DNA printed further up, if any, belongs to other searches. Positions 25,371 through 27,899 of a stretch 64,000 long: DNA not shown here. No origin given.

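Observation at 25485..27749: Hel308/Ski2-like helicase as the lone large plus-strand gene in a minus-strand block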

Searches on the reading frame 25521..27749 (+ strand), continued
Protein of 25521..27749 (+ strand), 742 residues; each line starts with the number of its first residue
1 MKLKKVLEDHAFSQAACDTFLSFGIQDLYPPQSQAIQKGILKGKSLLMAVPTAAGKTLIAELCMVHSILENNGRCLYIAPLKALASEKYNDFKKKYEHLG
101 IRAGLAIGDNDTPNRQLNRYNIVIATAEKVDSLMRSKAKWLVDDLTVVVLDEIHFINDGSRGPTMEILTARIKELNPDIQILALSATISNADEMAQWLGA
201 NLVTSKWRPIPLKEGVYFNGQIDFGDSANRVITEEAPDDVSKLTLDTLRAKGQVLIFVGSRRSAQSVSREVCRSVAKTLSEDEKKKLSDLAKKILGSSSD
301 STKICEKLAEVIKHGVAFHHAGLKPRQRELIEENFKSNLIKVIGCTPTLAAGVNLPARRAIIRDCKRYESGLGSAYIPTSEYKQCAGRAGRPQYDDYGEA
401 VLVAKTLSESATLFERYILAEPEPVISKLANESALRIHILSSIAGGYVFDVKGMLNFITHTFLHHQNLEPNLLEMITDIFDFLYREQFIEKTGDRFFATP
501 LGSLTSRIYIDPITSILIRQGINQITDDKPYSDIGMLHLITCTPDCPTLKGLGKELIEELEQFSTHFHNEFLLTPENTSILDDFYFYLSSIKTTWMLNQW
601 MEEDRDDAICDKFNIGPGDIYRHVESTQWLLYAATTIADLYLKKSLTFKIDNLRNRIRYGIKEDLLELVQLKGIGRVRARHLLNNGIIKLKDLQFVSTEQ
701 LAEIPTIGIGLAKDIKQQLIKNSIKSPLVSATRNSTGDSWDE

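Call 61: fold_search(model_id=the predicted structure, library=pdb)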
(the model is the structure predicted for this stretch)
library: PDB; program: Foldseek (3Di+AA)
matches with E <= 10: 1677; with E <= 0.001: 856
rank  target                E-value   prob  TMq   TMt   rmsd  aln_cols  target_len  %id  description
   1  2zj8                  8.4e-60  1.00  0.87  0.92   3.0       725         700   38  Archaeal DNA helicase Hjm apo state in form 2 (released 2009-02-10)
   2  2zj5                  4.0e-58  1.00  0.86  0.94   2.6       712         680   37  Archaeal DNA helicase Hjm complexed with ADP in form 1 (released 2009-02-10)
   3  2zj2                  7.9e-57  1.00  0.84  0.95   2.3       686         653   38  Archaeal DNA helicase Hjm apo state in form 1 (released 2009-02-10)
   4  2p6r_A                2.1e-56  1.00  0.85  0.93   3.4       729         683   37  Crystal structure of superfamily 2 helicase Hel308 in complex with unwound DNA (released 2007-06-12)
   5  9b15_B                2.2e-56  1.00  0.86  0.94   2.7       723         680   37  Superfamily 2 helicase Hel308 containing the beta-hairpin from DNA pol theta helicase-like domain (released 2025-03-19)
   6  2va8_A                3.6e-56  1.00  0.86  0.92   2.8       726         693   36  DNA Repair Helicase Hel308 (released 2008-01-15)
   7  9b15_A                8.5e-56  1.00  0.86  0.94   2.7       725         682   37  Superfamily 2 helicase Hel308 containing the beta-hairpin from DNA pol theta helicase-like domain (released 2025-03-19)
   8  2va8_B                1.7e-55  1.00  0.87  0.93   2.6       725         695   36  DNA Repair Helicase Hel308 (released 2008-01-15)
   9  2p6u                  5.3e-53  1.00  0.83  0.92   3.0       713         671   37  Apo structure of the Hel308 superfamily 2 helicase (released 2007-06-12)
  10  5aga                  1.5e-42  1.00  0.77  0.73   8.5       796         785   24  Crystal structure of the Helicase domain of human DNA polymerase theta in complex with AMPPNP (released 2015-02-25)
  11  9bh7_A                4.3e-42  1.00  0.78  0.75   6.0       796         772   24  Human DNA polymerase theta helicase domain dimer in the apo form (released 2024-05-01)
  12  5a9j_C                4.7e-42  1.00  0.76  0.73   6.0       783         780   24  Crystal structure of the Helicase domain of human DNA polymerase theta, apo-form (released 2015-12-16)
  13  5a9j_B                5.7e-42  1.00  0.78  0.72   5.8       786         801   23  Crystal structure of the Helicase domain of human DNA polymerase theta, apo-form (released 2015-12-16)
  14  9bpa_A                6.9e-42  1.00  0.76  0.76   5.7       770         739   24  Human DNA polymerase theta helicase domain in complex with inhibitor AB25583, tetramer form (released 2024-08-28)
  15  5a9f                  8.0e-42  1.00  0.79  0.75   5.6       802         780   23  Crystal structure of the Helicase domain of human DNA polymerase theta in complex with ADP (released 2015-12-16)
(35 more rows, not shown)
